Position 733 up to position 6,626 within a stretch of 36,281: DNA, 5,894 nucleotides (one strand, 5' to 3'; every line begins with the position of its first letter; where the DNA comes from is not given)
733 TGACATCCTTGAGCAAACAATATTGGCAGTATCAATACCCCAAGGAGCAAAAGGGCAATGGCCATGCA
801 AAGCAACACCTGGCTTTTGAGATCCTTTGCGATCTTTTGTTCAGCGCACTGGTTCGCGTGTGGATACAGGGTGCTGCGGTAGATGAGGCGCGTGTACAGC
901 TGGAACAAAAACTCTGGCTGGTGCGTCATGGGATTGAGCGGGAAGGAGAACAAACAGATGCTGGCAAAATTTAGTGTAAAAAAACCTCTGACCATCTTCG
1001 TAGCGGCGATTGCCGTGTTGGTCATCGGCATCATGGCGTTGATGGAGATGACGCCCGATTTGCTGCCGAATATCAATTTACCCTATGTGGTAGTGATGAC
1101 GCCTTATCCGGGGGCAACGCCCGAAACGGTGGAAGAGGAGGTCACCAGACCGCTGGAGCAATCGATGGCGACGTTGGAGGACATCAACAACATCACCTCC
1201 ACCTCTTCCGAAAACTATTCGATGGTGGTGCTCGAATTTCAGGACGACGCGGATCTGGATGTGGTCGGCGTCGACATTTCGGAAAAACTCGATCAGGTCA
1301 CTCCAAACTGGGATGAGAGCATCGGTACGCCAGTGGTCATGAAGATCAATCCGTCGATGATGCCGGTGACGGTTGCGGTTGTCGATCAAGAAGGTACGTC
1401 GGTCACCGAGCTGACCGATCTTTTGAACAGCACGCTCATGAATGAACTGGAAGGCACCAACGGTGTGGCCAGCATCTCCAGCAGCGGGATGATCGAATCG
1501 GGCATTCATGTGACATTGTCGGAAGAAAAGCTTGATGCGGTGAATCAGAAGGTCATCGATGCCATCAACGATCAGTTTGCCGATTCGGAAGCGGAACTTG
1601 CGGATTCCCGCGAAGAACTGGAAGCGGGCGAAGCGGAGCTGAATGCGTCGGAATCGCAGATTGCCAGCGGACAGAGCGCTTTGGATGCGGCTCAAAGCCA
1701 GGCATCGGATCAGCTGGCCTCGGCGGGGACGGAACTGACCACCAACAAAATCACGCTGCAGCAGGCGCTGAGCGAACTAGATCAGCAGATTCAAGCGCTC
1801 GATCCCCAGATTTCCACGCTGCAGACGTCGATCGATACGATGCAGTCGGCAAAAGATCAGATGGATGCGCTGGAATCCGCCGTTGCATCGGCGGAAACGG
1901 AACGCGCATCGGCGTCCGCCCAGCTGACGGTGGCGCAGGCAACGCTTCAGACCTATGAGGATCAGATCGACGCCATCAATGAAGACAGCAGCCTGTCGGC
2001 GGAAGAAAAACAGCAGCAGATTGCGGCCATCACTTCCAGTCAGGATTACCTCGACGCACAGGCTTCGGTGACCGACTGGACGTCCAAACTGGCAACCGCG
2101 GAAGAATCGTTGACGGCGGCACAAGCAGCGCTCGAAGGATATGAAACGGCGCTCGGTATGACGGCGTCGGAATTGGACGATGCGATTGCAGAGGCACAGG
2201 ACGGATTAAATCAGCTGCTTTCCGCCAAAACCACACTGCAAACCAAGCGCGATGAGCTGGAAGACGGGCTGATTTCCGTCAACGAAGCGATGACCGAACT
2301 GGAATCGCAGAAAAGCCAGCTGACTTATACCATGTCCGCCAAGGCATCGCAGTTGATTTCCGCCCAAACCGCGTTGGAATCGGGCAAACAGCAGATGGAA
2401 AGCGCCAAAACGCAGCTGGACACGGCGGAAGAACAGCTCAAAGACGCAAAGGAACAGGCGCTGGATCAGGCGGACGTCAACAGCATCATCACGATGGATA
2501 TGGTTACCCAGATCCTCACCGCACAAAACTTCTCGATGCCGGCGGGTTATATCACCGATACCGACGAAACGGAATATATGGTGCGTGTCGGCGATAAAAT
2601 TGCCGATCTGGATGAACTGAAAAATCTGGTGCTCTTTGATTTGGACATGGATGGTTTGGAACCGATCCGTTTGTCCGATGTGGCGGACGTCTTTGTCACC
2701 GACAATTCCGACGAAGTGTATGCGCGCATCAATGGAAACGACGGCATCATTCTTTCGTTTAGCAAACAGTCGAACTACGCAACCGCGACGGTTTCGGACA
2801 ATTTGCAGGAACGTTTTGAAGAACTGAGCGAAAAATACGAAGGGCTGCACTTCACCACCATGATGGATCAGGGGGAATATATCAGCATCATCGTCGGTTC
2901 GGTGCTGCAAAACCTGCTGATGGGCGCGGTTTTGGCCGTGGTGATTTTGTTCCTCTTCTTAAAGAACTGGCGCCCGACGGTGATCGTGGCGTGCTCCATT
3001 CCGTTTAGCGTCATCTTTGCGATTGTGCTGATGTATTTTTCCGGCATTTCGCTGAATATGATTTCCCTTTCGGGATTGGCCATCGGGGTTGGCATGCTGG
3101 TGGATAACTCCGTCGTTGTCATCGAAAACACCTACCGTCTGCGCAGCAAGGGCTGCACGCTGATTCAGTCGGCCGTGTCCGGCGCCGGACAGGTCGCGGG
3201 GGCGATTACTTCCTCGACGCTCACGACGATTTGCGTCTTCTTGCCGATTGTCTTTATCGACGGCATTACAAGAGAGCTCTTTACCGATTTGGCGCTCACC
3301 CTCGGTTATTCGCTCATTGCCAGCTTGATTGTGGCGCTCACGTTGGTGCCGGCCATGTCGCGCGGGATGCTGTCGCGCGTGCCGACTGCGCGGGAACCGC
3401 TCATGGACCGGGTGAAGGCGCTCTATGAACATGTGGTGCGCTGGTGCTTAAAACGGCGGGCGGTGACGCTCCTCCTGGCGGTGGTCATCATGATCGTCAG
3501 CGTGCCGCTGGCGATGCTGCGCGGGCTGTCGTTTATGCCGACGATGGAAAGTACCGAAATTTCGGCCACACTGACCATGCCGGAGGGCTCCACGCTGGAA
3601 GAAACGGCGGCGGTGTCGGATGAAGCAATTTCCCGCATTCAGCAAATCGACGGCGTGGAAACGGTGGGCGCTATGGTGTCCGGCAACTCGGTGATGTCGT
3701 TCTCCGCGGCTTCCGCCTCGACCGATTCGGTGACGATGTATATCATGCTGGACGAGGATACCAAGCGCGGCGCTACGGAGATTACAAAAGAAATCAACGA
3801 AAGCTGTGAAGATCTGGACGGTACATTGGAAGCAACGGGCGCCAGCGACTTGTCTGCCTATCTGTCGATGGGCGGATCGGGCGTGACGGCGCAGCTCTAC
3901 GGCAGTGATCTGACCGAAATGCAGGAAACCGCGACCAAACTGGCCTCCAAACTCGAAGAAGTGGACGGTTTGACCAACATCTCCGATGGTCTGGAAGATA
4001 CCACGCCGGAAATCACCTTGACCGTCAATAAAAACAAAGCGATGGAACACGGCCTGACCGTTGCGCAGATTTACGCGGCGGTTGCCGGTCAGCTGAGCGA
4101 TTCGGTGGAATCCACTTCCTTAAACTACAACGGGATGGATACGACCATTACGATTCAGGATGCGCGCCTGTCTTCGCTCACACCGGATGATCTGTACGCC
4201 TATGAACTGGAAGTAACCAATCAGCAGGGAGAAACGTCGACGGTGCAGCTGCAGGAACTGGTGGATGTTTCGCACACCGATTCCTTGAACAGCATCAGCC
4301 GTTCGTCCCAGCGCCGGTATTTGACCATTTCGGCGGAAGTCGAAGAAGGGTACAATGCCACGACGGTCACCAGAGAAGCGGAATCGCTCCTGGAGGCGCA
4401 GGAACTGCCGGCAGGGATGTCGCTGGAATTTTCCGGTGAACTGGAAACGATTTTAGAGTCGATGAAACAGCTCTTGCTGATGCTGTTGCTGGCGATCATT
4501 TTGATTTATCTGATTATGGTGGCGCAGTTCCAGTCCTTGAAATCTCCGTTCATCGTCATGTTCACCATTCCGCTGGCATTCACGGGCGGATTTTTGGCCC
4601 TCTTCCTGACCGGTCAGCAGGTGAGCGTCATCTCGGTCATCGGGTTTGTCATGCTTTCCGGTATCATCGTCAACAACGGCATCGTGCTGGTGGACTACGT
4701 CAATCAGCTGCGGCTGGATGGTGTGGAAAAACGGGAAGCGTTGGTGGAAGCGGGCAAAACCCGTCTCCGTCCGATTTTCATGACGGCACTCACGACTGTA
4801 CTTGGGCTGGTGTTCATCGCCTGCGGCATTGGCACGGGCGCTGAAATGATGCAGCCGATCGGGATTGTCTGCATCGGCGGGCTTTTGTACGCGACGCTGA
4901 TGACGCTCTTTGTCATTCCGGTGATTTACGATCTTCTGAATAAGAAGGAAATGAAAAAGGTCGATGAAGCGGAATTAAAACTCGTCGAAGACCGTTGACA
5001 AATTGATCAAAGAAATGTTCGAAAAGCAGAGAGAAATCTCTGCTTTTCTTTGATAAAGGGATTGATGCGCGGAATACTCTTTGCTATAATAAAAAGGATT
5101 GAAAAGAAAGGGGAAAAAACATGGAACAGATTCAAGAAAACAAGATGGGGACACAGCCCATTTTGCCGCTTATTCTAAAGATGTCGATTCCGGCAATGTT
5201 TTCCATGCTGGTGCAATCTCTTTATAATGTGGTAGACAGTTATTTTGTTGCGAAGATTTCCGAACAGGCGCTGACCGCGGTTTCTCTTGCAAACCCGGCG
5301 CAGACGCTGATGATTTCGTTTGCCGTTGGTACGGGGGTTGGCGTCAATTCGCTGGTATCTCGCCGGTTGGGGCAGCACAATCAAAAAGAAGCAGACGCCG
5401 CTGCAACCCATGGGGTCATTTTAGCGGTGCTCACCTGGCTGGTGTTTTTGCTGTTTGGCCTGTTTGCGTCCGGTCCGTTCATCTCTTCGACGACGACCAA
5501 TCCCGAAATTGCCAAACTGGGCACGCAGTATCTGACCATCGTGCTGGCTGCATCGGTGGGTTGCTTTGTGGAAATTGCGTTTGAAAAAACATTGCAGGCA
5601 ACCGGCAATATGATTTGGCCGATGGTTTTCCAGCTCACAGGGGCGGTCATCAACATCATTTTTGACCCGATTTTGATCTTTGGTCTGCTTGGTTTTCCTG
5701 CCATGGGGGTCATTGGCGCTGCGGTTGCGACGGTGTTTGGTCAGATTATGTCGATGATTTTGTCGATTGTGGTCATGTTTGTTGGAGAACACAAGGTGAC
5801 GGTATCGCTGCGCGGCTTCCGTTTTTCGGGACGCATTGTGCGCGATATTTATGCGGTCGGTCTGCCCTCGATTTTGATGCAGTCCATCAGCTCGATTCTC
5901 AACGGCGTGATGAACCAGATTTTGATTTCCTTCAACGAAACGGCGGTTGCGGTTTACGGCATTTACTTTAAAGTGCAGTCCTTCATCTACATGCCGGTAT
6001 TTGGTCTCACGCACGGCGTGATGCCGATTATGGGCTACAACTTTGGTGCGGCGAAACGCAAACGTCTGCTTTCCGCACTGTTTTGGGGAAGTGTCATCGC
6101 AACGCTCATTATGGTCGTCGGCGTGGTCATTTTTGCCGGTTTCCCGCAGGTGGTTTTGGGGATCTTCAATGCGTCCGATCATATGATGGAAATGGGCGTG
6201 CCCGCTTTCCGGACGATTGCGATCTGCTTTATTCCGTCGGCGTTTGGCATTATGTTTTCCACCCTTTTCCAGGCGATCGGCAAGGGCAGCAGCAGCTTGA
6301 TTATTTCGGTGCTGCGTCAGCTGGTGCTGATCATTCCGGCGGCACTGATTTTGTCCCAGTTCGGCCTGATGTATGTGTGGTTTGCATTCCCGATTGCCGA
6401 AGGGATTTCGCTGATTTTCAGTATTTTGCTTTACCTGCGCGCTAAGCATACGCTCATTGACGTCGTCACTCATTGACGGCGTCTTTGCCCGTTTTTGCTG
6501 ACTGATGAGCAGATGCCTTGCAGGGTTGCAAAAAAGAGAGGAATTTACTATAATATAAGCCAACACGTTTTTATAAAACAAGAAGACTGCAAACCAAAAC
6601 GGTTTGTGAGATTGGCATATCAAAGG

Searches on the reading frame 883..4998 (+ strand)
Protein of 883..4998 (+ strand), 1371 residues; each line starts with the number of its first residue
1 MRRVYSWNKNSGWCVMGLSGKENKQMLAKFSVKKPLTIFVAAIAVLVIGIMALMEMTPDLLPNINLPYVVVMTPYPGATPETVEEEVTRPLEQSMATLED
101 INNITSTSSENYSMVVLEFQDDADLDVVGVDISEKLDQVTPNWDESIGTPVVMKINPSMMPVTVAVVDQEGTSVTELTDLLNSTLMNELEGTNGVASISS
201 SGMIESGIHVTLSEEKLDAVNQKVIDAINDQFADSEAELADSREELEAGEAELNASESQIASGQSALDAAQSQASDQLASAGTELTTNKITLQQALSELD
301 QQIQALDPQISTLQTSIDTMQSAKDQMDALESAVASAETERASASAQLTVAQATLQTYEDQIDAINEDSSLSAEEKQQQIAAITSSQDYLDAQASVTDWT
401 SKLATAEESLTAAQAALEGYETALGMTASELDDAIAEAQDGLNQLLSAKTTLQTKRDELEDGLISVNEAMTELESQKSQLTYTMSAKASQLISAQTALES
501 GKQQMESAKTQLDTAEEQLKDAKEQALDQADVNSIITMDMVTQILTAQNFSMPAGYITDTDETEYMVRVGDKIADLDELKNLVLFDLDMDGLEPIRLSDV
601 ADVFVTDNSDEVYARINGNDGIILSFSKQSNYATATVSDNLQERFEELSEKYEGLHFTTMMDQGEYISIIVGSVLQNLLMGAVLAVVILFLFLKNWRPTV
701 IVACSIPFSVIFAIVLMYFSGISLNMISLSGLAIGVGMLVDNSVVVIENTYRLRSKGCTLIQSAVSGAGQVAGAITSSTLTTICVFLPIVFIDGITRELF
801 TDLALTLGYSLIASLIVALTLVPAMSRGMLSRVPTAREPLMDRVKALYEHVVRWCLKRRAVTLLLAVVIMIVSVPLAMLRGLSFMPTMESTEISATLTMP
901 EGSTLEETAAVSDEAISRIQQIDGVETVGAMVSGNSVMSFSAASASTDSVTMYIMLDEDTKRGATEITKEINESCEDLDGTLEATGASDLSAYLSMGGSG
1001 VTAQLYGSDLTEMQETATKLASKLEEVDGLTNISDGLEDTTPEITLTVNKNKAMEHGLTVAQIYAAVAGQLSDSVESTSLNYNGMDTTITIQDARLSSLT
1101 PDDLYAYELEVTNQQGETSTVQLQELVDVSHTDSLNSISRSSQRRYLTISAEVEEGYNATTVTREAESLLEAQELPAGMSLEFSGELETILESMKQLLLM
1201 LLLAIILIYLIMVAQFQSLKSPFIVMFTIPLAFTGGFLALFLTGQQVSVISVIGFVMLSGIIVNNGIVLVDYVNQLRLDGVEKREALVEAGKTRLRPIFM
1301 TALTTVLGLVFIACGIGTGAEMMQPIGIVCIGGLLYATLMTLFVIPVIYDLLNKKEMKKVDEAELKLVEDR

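Call 9: search_protein_families(library=pfam, proteins=[window:883-4998:+], max_evalue=0.00001)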
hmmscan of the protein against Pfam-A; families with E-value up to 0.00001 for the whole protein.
window:883-4998:+ (1371 aa): 1 family
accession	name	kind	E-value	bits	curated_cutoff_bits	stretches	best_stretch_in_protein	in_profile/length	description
PF00873.25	ACR_tran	-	3.2e-217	724.1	28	2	535-1352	197-1020/1021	AcrB/AcrD/AcrF family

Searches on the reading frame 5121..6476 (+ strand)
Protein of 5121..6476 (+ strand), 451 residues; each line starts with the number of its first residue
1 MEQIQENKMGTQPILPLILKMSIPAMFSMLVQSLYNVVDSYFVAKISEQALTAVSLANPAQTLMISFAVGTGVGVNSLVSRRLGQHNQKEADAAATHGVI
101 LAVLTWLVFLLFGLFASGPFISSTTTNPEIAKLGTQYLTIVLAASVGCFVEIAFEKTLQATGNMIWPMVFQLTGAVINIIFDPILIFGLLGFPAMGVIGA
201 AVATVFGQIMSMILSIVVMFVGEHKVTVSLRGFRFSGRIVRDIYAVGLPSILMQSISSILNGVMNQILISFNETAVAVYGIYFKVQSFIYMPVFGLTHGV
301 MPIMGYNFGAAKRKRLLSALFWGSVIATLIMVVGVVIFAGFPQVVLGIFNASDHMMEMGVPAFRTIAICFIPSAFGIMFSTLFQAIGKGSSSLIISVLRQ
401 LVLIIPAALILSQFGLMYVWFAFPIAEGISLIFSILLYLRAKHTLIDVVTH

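Call 9: search_protein_families(library=pfam, proteins=[window:5121-6476:+], max_evalue=0.00001)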
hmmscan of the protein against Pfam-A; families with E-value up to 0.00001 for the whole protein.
window:5121-6476:+ (451 aa): 1 family
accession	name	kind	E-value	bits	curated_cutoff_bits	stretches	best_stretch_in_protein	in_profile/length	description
PF01554.23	MatE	-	3.6e-50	170.2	24.9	2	24-184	1-161/161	MatE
